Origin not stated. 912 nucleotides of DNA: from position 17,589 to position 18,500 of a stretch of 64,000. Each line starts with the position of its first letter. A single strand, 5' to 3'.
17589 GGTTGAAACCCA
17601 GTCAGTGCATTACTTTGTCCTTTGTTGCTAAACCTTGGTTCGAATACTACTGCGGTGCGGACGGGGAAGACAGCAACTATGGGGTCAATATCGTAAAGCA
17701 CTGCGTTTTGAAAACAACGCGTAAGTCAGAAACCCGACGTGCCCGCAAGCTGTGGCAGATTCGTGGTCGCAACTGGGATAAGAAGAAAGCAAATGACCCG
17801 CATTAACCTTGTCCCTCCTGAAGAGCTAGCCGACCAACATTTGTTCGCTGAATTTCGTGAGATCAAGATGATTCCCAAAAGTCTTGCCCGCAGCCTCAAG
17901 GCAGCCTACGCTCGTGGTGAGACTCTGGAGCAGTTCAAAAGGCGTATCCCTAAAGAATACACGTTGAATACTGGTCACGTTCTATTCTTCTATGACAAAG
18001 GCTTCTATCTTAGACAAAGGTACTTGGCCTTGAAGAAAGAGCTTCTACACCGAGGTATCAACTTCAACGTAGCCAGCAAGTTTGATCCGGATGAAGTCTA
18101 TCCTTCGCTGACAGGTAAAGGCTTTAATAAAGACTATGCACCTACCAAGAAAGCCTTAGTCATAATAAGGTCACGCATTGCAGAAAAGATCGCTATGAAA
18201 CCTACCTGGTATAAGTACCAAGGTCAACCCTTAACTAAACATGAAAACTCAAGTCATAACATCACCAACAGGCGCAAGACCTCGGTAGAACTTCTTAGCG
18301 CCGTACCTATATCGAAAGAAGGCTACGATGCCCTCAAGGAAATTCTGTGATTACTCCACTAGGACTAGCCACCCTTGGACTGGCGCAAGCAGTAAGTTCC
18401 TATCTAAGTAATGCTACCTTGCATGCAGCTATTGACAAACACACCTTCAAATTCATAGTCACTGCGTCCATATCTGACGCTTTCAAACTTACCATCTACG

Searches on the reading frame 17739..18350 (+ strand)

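Call 14: search_protein_families(library=pfam, proteins=[window:17739-18350:+], max_evalue=0.01)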
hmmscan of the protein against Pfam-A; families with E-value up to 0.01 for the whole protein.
window:17739-18350:+ (203 aa): 1 family
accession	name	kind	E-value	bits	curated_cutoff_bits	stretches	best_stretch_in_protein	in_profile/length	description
PF03013.19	Pyr_excise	-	6.9e-14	52.4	23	1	19-111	1-77/81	Pyrimidine dimer DNA glycosylase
